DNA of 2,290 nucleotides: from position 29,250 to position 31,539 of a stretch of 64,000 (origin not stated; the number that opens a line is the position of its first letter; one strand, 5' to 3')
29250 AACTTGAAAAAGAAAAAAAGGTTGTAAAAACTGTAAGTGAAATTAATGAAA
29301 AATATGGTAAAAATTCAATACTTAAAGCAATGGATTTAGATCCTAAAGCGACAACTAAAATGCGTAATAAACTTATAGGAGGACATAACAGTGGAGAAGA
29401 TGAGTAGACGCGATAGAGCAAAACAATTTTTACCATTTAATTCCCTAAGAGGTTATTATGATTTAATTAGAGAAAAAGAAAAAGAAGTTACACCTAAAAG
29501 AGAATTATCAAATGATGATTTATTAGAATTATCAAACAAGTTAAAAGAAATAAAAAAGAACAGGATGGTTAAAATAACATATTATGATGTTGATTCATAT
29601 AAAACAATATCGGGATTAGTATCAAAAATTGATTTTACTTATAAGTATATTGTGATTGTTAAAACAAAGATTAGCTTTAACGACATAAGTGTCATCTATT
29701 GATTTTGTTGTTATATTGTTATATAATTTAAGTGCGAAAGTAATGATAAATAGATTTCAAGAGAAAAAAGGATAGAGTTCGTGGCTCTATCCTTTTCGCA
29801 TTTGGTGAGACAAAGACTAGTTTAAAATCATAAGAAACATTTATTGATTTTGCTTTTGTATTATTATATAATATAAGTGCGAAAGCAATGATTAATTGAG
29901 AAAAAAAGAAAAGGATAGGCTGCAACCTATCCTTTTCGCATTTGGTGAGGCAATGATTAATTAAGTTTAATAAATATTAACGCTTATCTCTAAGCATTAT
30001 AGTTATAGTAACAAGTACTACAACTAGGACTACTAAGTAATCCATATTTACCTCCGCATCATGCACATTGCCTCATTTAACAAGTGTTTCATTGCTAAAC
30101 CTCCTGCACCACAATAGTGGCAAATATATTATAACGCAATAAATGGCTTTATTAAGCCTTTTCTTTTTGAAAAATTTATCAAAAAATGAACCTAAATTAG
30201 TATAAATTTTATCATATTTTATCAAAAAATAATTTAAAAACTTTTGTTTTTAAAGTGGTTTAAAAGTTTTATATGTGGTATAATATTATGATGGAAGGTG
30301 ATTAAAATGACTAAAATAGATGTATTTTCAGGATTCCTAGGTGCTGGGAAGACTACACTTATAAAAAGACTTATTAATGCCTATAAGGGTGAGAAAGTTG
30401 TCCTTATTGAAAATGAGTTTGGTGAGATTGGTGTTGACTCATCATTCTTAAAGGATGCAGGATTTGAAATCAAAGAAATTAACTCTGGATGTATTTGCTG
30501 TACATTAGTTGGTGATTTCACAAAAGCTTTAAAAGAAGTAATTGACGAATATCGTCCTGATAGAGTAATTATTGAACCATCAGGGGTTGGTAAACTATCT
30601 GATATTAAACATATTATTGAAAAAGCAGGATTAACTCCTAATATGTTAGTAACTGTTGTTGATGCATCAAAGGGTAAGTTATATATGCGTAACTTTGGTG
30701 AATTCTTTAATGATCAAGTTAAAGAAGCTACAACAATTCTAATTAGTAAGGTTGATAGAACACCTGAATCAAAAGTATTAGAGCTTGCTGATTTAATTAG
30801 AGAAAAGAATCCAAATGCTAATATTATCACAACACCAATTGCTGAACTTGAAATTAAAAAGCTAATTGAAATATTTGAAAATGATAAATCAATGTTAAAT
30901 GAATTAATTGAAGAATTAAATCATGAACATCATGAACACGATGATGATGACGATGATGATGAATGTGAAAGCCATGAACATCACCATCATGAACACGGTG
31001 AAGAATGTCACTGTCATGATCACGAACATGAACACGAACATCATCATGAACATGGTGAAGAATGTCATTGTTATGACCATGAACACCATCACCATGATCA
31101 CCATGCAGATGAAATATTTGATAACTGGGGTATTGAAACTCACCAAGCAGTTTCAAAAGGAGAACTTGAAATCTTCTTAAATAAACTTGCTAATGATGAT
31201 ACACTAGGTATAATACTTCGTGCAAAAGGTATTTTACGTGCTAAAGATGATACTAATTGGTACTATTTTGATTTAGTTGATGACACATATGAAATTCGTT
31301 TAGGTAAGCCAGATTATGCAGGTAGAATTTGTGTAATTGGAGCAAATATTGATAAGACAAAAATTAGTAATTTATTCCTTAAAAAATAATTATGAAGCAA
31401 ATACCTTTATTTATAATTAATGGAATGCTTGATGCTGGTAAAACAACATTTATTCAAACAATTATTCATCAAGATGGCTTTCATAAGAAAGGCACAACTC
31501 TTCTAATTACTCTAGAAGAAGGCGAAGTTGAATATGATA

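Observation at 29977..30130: Hidden two-ORF module: a 22-aa hydrophobic peptide translationally coupled to a 14-codon leader ORF (type I toxin-like, hok/mok-style layout)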

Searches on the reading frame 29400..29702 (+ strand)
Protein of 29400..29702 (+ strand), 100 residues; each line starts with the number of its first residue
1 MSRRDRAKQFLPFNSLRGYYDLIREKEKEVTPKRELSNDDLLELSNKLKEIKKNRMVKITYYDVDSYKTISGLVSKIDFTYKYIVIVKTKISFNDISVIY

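Call 17: find_encoding_contigs(protein=window:29400-29702:+, flank=3000, max_places=8)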
Protein window:29400-29702:+ (100 aa): no gene with exactly this product is on record in the collection.

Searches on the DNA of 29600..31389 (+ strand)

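Call 4: search_rna_families(source=window, start=29600, end=30350, threshold=evalue, max_evalue=10, show_alignments=3)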
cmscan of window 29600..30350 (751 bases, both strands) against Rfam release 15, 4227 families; matches with E-value up to 10: 12.
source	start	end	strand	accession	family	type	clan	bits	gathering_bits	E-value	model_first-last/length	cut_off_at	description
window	29918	30047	+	RF02325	TtnuHACA18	Gene; snRNA; snoRNA; HACA-box;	-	24.6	100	0.24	1-130/130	no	Tetrahymena snoRNA TtnuHACA18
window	29844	29940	+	RF01584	snoR03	Gene; snRNA; snoRNA; HACA-box;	-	20.8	80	5.6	13-152/163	no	small nucleolar RNA snoR03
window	29903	29995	-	RF02432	SpF25_sRNA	Gene; sRNA;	-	19.6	48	1.6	1-102/102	no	Streptococcus sRNA SpF25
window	29776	29893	+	RF02325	TtnuHACA18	Gene; snRNA; snoRNA; HACA-box;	-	18.5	100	4.7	1-130/130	no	Tetrahymena snoRNA TtnuHACA18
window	29807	29832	+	RF01108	BMV3_UPD-PK1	Cis-reg;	-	18.4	38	0.58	1-26/26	no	Pseudoknot of upstream pseudoknot domain (UPD) of the 3'UTR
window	29904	29937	-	RF04343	Plastid-psbA-2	Cis-reg;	CL00153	18.1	55.8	1.6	1-60/60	no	Plastid-psbA-2 3UTR RNA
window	29764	29798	+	RF00898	mir-242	Gene; miRNA;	-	17.4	54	1.7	1-77/77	no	mir-242 microRNA precursor family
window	29703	29813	+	RF01436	S_pombe_snR33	Gene; snRNA; snoRNA; HACA-box;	CL00027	15.9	80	9.9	1-145/145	no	small nucleolar RNA snR33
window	29906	29939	-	RF03469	mir-1179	Gene; miRNA;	-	15.6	80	5.1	1-82/82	no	mir-1179 microRNA precursor family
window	29907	30003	-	RF04180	BTnc231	Gene; sRNA;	-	14.6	80.4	3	1-154/154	no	Bacteroides sRNA BTnc231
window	30159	30190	-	RF00623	P1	Gene;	-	14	100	3.2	47-83/180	no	Pseudomonas sRNA P1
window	29841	29891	+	RF04133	MIR2646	Gene; miRNA;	-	13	245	3.8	13-244/256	no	MIR2646 microRNA precursor family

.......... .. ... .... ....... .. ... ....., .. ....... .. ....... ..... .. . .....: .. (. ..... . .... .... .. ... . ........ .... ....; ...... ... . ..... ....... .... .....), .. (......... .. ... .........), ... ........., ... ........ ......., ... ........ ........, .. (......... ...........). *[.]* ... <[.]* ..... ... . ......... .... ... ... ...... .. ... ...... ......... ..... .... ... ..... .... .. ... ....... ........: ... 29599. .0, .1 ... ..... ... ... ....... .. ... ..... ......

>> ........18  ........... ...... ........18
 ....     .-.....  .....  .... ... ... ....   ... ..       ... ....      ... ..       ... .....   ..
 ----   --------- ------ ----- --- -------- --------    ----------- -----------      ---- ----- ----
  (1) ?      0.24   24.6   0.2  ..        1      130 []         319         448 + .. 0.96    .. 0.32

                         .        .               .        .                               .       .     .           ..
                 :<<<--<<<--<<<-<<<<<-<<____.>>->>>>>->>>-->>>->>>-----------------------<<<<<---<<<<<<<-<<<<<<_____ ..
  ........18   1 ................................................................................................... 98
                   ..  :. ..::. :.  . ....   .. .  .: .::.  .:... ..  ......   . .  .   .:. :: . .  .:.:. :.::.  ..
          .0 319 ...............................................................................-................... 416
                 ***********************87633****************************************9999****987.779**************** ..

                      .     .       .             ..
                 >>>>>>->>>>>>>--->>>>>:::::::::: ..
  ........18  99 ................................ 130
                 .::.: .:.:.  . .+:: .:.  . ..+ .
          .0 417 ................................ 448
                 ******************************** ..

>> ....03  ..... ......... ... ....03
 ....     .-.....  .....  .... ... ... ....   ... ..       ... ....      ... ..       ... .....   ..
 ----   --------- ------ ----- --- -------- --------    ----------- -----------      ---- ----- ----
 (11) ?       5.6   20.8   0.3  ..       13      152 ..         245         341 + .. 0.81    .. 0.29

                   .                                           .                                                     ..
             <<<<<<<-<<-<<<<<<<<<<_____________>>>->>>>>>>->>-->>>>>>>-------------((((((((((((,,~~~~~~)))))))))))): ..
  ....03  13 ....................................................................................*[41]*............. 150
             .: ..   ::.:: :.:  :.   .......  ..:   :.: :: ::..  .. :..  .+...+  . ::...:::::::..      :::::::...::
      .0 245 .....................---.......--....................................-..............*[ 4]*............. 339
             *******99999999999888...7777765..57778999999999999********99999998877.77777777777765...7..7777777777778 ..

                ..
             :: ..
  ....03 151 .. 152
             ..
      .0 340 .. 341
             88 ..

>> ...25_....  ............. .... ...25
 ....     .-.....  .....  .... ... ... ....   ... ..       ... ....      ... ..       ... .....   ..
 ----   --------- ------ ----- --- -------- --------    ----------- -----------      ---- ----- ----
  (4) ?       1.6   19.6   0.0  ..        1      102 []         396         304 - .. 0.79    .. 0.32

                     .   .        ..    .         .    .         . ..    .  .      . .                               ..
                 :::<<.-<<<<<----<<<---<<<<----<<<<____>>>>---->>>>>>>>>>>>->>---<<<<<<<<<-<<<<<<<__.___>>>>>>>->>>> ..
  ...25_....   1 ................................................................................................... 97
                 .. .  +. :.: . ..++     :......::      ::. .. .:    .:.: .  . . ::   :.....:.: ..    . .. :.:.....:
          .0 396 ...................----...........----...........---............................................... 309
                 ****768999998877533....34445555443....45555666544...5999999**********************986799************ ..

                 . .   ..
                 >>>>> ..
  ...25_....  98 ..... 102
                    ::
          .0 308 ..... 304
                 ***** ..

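Call 11: search_dna_similar(query=window:29650-30300:+, collection=phages, mode=distant, max_evalue=0.01)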
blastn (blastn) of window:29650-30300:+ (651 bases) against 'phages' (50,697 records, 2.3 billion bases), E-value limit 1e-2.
No match.

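Call 12: search_dna_similar(query=window:29650-30300:+, collection=plasmids, mode=distant, max_evalue=0.01)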
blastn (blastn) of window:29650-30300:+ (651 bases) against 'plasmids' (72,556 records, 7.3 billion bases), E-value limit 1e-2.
No match.

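Call 69: search_rna_families(sources=[L063, L068, L072, L073, L076, L077, L079, L080, L081, L082], threshold=gathering)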
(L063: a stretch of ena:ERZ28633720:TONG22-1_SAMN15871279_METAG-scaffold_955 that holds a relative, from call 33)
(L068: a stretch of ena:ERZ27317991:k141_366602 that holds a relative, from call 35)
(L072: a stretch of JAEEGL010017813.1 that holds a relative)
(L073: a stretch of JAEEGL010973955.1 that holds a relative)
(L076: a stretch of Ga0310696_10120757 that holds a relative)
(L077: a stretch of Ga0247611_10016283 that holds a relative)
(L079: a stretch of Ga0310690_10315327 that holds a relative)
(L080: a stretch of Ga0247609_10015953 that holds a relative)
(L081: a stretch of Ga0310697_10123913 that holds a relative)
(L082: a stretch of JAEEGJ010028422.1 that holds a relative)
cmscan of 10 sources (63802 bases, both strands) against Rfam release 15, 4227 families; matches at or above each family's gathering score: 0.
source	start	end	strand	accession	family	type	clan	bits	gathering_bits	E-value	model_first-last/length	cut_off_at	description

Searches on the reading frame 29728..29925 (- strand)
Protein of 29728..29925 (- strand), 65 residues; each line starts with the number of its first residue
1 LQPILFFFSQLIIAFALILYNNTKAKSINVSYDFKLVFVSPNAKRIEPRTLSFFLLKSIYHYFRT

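Call 48: list_cluster_members(proteins=[window:29980-30045:-, window:29980-30066:-, window:29728-29925:-, window:30073-30225:-, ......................, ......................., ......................, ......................, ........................, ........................])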
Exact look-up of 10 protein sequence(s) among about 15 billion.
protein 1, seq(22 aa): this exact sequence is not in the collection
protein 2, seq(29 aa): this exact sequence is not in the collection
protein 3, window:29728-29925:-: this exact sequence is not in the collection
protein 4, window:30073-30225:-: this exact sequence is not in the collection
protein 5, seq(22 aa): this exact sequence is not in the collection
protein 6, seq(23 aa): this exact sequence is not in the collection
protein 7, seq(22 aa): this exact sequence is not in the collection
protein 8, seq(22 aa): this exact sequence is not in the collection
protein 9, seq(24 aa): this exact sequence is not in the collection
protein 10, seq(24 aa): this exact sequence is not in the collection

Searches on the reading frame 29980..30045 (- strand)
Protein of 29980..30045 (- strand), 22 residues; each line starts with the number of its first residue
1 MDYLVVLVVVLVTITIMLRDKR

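Call 20: search_protein_families(library=ncbifam, proteins=[window:29980-30045:-], max_evalue=10)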
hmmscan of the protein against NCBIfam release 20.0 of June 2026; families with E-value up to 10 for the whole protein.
seq(22 aa): 0 families

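Call 21: search_protein_families(library=pfam, proteins=[window:29980-30045:-], max_evalue=10)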
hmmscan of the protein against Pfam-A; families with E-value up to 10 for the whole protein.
seq(22 aa): 0 families

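Call 67: search_protein_families(library=phrogs, proteins=[window:29980-30045:-], max_evalue=10)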
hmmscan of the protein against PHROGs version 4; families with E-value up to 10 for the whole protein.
seq(22 aa): 1 family
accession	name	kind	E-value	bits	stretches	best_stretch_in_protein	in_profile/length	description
phrog_19198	-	unknown function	0.029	15.6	1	5-21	13-29/57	-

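Call 68: search_protein_families(library=padloc, proteins=[window:29980-30045:-], max_evalue=10)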
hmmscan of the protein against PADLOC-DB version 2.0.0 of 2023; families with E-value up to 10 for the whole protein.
seq(22 aa): 0 families

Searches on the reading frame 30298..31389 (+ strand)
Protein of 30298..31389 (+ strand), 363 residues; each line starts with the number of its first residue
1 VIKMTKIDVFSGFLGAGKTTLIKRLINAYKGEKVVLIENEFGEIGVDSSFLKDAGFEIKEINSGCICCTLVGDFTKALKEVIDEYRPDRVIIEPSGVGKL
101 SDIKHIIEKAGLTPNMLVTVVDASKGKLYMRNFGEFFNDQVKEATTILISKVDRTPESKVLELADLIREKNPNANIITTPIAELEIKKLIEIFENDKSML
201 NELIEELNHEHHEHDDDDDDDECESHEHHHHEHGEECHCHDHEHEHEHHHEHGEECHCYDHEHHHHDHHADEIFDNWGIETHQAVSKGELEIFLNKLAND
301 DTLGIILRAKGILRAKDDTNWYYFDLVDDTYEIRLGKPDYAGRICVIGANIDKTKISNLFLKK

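Call 15: find_encoding_contigs(protein=window:30298-31389:+, flank=3000, max_places=8)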
Protein window:30298-31389:+ (363 aa): no gene with exactly this product is on record in the collection.

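Call 16: find_encoding_contigs(protein=window:30307-31389:+, flank=3000, max_places=8)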
Protein window:30307-31389:+ (360 aa): 6 contigs read that carry it; 3 places shown.
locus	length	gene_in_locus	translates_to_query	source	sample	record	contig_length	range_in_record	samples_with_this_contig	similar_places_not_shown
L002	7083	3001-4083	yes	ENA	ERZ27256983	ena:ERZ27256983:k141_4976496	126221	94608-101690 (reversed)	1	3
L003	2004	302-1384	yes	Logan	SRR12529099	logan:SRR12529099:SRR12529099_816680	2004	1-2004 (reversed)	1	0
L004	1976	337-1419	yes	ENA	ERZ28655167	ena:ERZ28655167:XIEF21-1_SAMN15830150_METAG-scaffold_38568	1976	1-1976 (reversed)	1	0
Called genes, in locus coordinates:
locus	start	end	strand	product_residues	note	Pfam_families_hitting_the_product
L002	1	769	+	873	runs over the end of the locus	PF09479:Flg_new, PF01841:Transglut_core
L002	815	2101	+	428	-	PF00817:IMS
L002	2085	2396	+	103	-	PF08863:YolD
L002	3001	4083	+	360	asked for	PF02492:cobW, PF07683:CobW_C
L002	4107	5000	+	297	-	PF02492:cobW (weak), PF21537:DUF1980_C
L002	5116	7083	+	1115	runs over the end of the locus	PF09479:Flg_new, PF18998:Flg_new_2, PF09479:Flg_new, PF13306:LRR_5 (weak)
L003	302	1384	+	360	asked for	PF02492:cobW, PF07683:CobW_C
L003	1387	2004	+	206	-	?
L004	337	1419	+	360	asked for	PF02492:cobW, PF07683:CobW_C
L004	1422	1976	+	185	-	?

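Call 32: find_homologous_proteins(query=window:30307-31389:+, max_evalue=1e-30)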
Query window:30307-31389:+ (360 aa): 8000 proteins with E <= 1e-30 among 8000 candidates; the best 120 are listed.
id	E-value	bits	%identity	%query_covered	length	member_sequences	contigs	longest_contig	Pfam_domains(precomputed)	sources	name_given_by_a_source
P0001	3.7e-218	742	85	100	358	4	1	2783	PF02492.26,PF07683.20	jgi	-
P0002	7.4e-218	741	89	100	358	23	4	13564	PF02492.26,PF07683.20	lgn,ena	-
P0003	2.5e-217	739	90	100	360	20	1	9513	PF02492.26,PF07683.20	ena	-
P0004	1.4e-210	717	84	100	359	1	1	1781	PF02492.26,PF07683.20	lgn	-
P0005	2.1e-210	717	86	100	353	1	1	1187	PF02492.26,PF07683.20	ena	-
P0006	6.0e-210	715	84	100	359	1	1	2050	PF02492.26,PF07683.20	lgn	-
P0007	3.1e-209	713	86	100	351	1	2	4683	PF02492.26,PF07683.20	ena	-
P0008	3.8e-208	709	84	100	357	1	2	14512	PF02492.26,PF07683.20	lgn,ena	-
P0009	3.0e-207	706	81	100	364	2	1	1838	PF02492.26,PF07683.20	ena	-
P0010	1.3e-206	704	86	100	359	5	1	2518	PF02492.26,PF07683.20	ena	-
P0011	3.1e-205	700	80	100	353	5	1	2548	PF02492.26,PF07683.20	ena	-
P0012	5.0e-203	692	79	100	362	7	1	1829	PF02492.26,PF07683.20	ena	-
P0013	8.0e-196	669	83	100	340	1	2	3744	PF02492.26,PF07683.20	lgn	-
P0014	9.8e-196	668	81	100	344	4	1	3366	PF02492.26,PF07683.20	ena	-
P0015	3.6e-189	647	79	100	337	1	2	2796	PF02492.26,PF07683.20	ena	-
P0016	7.9e-180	616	75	100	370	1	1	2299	PF02492.26,PF07683.20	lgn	-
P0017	5.0e-154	531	66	100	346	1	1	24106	PF02492.26,PF07683.20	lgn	-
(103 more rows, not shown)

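Call 33: find_encoding_contigs(protein=P0002, flank=3000, max_places=4)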
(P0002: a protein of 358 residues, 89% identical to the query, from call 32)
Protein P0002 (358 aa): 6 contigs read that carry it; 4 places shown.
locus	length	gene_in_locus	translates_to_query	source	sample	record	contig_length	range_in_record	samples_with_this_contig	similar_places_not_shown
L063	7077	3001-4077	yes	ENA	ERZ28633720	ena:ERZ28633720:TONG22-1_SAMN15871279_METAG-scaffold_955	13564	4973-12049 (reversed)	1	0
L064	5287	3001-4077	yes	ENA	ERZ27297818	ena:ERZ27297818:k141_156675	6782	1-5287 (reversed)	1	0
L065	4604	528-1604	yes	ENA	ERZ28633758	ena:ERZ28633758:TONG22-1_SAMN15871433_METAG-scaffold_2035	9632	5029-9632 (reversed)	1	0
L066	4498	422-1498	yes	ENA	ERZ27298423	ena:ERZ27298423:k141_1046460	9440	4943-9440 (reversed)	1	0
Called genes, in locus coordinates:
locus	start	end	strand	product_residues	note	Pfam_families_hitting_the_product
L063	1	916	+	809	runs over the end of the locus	?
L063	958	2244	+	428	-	PF00817:IMS, PF11799:IMS_C (weak)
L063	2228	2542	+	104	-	PF08863:YolD (weak)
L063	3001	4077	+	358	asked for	PF02492:cobW, PF07683:CobW_C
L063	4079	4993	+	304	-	PF02492:cobW, PF21537:DUF1980_C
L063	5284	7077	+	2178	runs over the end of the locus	PF18998:Flg_new_2, PF09479:Flg_new, PF18998:Flg_new_2, PF09479:Flg_new, PF13306:LRR_5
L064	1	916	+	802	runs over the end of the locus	?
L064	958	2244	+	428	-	PF00817:IMS, PF11799:IMS_C (weak)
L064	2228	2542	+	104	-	PF08863:YolD (weak)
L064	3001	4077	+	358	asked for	PF02492:cobW, PF07683:CobW_C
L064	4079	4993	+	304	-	PF02492:cobW, PF21537:DUF1980_C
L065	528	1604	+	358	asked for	PF02492:cobW, PF07683:CobW_C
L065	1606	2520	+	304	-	PF02492:cobW, PF21537:DUF1980_C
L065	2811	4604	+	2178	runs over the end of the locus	PF18998:Flg_new_2, PF09479:Flg_new, PF18998:Flg_new_2, PF09479:Flg_new, PF13306:LRR_5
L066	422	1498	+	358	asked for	PF02492:cobW, PF07683:CobW_C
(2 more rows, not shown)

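Call 34: find_encoding_contigs(protein=P0003, flank=3000, max_places=3)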
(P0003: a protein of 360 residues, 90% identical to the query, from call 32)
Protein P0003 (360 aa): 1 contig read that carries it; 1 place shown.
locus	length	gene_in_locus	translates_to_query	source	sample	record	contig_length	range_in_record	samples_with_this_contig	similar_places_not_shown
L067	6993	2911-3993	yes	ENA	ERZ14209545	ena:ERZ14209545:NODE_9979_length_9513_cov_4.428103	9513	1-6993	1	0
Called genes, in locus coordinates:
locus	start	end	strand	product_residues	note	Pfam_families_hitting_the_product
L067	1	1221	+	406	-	?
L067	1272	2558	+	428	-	PF00817:IMS, PF11799:IMS_C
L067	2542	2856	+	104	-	PF08863:YolD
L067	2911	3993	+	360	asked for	PF02492:cobW, PF07683:CobW_C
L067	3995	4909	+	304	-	PF02492:cobW (weak), PF21537:DUF1980_C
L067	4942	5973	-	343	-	PF04551:GcpE, PF26540:GcpE_C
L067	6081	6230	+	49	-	PF00471:Ribosomal_L33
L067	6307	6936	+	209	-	PF00753:Lactamase_B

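Call 35: find_encoding_contigs(protein=P0008, flank=3000, max_places=3)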
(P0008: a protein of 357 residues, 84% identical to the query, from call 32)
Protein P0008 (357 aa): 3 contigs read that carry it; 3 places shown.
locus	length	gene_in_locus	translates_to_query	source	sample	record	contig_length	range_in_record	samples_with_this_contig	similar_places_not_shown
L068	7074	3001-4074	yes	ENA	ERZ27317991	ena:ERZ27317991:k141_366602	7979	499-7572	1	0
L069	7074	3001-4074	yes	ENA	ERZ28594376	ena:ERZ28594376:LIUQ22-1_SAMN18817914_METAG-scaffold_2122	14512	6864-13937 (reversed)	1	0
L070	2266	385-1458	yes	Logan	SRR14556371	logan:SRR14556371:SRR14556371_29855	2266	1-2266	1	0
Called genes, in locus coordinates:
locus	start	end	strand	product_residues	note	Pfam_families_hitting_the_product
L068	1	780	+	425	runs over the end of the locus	?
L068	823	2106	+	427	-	PF00817:IMS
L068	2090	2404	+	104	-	PF08863:YolD (weak)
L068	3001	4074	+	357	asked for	PF02492:cobW, PF07683:CobW_C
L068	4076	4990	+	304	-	PF02492:cobW, PF21537:DUF1980_C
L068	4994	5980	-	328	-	PF17761:DUF1016_N, PF06250:YhcG_C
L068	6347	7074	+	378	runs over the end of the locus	?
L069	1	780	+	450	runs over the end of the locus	?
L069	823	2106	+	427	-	PF00817:IMS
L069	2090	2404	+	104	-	PF08863:YolD (weak)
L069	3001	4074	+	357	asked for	PF02492:cobW, PF07683:CobW_C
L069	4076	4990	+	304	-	PF02492:cobW, PF21537:DUF1980_C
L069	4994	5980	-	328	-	PF17761:DUF1016_N, PF06250:YhcG_C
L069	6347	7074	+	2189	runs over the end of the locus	PF18998:Flg_new_2, PF09479:Flg_new (weak), PF18998:Flg_new_2 (weak), PF09479:Flg_new, PF18998:Flg_new_2, PF09479:Flg_new, PF13855:LRR_8 (faint), PF13306:LRR_5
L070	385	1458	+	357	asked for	PF02492:cobW, PF07683:CobW_C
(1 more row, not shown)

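Call 36: find_encoding_contigs(protein=P0017, flank=3000, max_places=3)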
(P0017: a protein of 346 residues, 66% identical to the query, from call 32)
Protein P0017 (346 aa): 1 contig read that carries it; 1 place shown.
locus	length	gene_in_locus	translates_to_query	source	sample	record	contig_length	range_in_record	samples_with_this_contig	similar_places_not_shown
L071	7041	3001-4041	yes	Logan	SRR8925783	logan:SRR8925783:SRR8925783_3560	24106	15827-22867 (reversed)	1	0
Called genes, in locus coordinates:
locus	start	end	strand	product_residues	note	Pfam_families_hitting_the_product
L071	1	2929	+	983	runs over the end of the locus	PF09479:Flg_new (weak), PF18998:Flg_new_2 (faint), PF09479:Flg_new, PF01841:Transglut_core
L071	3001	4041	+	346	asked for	PF02492:cobW, PF07683:CobW_C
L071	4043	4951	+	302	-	PF02492:cobW (weak), PF21537:DUF1980_C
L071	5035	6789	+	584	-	PF14262:Cthe_2159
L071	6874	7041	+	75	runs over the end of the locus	-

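Call 82: find_encoding_contigs(protein=P0016, flank=1500, max_places=3)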
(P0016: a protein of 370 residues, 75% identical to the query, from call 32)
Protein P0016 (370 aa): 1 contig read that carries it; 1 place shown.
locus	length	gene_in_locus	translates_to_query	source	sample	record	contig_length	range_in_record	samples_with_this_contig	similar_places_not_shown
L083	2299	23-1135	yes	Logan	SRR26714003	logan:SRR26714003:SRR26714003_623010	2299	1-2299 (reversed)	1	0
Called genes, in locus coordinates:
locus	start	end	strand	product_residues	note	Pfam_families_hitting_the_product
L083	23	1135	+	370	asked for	PF02492:cobW, PF07683:CobW_C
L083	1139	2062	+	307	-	PF02492:cobW, PF21537:DUF1980_C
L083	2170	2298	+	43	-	?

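Call 83: find_encoding_contigs(protein=P0014, flank=1500, max_places=3)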
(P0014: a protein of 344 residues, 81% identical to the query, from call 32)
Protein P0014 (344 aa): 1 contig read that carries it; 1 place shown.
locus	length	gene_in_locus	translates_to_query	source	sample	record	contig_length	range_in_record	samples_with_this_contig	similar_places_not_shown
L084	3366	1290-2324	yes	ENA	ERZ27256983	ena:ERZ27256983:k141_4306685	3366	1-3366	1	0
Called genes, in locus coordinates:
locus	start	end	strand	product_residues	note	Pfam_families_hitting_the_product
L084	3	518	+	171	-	?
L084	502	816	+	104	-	PF08863:YolD (weak)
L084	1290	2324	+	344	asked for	PF02492:cobW, PF07683:CobW_C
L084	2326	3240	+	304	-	PF02492:cobW (weak), PF21537:DUF1980_C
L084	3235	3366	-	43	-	?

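Call 84: find_encoding_contigs(protein=P0011, flank=1500, max_places=3)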
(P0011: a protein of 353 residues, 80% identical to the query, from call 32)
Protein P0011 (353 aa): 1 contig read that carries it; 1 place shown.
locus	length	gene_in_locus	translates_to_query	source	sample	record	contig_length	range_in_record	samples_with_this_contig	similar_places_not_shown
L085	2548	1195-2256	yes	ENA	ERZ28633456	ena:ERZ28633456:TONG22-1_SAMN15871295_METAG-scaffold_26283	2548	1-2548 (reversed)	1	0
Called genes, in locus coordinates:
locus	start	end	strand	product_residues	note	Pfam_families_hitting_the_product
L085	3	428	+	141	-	?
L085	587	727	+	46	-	-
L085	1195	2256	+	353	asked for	PF02492:cobW, PF07683:CobW_C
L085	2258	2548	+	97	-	?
